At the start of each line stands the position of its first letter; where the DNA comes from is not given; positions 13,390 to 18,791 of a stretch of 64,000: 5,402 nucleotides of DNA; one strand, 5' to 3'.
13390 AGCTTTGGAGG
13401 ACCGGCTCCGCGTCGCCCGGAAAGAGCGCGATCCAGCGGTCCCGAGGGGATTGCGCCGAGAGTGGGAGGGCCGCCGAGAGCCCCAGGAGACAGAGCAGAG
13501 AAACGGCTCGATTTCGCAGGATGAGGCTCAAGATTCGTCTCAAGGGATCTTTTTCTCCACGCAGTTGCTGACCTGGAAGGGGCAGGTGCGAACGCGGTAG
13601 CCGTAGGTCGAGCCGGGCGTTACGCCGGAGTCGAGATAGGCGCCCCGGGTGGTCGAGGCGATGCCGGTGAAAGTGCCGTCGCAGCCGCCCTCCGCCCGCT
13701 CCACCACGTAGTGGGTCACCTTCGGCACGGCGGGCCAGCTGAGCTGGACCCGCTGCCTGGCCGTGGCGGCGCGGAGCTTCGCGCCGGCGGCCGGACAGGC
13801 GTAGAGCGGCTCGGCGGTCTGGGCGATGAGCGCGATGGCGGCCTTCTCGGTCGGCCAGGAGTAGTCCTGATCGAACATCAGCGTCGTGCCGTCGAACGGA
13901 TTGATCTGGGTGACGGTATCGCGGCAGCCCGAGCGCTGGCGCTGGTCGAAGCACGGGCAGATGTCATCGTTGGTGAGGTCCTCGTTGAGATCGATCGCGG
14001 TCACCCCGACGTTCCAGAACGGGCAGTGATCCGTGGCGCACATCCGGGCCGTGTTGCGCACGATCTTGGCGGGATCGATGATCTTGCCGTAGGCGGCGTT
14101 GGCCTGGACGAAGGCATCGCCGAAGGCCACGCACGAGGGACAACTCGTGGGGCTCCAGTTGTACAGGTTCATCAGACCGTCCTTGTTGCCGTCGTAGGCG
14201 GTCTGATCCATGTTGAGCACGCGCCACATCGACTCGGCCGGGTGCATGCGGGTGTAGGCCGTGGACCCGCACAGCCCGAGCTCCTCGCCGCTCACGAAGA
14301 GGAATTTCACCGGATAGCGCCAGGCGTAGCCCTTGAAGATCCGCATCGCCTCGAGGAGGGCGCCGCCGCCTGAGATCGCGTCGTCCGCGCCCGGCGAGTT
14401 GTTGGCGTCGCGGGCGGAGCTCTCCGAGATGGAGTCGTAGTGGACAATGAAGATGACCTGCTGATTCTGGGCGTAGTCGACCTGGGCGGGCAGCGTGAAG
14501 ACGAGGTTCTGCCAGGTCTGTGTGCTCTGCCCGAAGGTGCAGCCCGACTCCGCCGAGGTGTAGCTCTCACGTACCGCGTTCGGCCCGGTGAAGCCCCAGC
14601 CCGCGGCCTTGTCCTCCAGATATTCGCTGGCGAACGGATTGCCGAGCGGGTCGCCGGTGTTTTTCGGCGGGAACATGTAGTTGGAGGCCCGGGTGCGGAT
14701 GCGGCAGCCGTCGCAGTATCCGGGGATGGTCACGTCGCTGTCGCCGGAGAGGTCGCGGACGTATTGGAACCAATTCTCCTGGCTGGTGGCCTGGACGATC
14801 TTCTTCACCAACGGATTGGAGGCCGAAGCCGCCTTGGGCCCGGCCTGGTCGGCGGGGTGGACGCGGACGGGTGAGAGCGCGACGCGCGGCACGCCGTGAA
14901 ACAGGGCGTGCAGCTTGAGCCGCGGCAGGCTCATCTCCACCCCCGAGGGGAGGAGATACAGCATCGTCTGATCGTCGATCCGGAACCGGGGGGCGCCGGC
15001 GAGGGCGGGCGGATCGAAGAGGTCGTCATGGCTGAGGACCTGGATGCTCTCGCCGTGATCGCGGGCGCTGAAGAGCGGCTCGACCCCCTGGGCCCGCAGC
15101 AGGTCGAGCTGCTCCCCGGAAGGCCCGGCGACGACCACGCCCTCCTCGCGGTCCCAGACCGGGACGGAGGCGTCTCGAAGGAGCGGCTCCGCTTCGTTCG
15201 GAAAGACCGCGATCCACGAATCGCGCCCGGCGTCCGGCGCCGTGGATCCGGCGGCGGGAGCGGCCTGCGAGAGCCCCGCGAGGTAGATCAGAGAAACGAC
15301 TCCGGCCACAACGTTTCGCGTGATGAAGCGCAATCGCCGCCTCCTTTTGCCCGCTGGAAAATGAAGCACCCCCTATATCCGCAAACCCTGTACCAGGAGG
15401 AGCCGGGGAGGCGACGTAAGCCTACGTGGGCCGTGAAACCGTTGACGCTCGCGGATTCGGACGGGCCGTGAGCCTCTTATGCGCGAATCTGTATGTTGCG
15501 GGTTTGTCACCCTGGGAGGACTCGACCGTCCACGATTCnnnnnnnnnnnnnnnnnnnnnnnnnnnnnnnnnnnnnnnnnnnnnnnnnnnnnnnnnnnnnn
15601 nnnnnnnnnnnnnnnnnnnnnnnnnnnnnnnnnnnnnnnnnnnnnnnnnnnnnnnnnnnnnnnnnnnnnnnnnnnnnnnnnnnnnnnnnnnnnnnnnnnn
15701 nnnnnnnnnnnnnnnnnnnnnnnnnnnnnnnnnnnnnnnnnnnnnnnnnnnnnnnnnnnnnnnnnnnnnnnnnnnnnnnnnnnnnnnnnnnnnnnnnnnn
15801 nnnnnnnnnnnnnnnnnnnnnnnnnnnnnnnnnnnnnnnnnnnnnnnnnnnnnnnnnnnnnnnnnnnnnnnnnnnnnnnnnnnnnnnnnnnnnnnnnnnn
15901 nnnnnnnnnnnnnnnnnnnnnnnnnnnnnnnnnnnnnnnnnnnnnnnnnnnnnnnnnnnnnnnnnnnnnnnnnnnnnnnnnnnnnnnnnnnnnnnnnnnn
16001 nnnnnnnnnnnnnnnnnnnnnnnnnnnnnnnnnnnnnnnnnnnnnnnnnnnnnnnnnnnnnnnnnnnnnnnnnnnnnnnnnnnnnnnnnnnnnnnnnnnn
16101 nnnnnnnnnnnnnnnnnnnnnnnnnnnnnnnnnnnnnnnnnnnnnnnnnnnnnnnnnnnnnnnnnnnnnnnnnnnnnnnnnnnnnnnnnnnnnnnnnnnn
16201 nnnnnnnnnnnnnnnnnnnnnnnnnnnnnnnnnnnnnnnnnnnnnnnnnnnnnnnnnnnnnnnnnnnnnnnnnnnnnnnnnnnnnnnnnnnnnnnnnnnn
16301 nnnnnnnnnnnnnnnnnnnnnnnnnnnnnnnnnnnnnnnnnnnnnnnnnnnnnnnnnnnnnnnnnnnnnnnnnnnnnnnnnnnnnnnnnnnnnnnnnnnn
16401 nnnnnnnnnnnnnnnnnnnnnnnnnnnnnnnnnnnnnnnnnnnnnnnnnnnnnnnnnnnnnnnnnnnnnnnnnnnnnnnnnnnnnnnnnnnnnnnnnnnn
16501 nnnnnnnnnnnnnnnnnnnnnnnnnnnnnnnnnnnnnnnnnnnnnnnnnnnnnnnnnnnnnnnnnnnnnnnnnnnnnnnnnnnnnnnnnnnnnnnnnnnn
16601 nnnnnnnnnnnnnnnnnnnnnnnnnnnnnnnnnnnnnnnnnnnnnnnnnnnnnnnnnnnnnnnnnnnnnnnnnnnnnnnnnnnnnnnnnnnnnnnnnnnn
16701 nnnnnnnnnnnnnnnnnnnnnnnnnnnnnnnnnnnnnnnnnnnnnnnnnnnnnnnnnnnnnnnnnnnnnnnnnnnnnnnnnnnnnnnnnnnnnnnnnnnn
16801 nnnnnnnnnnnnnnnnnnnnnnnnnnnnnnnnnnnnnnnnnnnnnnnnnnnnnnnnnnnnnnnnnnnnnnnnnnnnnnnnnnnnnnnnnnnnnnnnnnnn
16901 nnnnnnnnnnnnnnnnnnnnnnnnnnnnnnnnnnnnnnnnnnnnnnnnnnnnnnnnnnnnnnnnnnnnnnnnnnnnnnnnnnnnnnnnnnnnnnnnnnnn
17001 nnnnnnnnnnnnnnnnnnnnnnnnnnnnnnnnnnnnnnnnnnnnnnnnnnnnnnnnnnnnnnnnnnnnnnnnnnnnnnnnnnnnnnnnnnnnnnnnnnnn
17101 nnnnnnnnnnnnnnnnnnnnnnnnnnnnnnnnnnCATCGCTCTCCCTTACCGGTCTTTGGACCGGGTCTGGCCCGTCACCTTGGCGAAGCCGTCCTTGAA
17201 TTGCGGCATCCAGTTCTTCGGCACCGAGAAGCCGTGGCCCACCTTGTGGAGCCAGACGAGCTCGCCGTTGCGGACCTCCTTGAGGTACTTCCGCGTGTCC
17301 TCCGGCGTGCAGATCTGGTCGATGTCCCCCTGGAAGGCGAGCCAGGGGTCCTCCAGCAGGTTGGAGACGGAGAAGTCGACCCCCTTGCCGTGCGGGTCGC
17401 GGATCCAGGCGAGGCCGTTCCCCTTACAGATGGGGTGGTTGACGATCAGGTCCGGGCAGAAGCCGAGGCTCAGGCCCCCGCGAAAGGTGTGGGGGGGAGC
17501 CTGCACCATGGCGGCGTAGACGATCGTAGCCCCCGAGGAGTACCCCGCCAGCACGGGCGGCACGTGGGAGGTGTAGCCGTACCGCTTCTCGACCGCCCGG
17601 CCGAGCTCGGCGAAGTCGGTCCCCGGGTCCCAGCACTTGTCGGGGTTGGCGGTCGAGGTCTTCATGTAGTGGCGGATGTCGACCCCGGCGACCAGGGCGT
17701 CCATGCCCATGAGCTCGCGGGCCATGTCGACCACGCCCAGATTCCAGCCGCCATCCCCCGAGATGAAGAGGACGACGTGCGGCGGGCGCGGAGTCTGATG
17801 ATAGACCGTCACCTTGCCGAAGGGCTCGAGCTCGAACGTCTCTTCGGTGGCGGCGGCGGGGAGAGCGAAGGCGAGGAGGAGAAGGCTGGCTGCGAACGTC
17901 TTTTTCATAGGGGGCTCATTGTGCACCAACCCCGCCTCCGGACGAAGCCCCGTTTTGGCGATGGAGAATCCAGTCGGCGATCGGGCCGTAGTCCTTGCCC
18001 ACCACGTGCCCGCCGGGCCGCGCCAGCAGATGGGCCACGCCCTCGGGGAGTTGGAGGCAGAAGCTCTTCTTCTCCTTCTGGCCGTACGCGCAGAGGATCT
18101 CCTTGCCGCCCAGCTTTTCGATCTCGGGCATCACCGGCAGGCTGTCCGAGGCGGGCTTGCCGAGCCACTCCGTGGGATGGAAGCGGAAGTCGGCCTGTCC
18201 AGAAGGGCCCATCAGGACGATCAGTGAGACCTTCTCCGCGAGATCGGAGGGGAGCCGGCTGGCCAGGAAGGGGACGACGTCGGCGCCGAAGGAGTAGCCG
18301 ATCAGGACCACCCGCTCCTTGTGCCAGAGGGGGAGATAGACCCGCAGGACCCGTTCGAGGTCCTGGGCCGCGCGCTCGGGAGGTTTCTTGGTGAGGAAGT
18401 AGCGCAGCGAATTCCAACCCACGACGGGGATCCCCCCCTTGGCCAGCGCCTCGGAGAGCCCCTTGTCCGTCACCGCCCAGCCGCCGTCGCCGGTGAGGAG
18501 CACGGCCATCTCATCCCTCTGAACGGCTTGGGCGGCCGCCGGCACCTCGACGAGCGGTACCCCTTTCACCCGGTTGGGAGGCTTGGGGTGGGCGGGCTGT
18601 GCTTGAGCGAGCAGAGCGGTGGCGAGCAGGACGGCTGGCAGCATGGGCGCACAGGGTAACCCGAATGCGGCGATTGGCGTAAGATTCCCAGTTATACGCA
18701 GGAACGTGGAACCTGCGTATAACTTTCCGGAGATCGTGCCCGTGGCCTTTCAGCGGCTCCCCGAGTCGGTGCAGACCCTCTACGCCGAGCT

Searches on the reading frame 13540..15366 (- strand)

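Call 35: search_protein_families(library=pfam, proteins=[window:13540-15366:-], max_evalue=0.001)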
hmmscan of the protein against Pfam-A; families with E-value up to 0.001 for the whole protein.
window:13540-15366:- (608 aa): 2 families
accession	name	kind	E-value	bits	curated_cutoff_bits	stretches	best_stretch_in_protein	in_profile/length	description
PF04389.22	Peptidase_M28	-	3.4e-20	73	21.3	1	287-465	1-163/193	Peptidase family M28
PF01546.33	Peptidase_M20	-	0.00059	20.2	24.6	0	324-392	30-104/206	Peptidase family M20/M25/M40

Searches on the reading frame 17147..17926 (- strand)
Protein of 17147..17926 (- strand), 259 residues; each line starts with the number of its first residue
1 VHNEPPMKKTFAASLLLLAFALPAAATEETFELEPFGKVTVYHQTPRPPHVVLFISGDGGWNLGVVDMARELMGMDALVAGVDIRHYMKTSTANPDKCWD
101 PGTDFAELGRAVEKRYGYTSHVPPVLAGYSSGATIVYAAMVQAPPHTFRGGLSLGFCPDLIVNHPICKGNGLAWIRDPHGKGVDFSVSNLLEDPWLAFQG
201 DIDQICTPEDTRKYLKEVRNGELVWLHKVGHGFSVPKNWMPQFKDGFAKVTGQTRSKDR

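Call 81: search_protein_families(library=pfam, proteins=[window:17147-17926:-], max_evalue=0.001)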
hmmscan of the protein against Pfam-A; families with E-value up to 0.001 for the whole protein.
window:17147-17926:- (259 aa): 1 family
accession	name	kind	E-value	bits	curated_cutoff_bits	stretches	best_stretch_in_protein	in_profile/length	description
PF06057.17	VirJ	-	3.5e-06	27.5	22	1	51-145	3-90/191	Bacterial virulence protein (VirJ)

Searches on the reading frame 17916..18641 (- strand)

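Call 81: search_protein_families(library=pfam, proteins=[window:17916-18641:-], max_evalue=0.001)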
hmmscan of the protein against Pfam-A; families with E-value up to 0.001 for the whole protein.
window:17916-18641:- (241 aa): 2 families
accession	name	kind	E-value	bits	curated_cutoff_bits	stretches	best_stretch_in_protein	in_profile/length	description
PF06057.17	VirJ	-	1.1e-53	182.5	22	1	43-228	1-186/191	Bacterial virulence protein (VirJ)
PF01083.28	Cutinase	-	0.00013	22.4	25.9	1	107-149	77-119/173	Cutinase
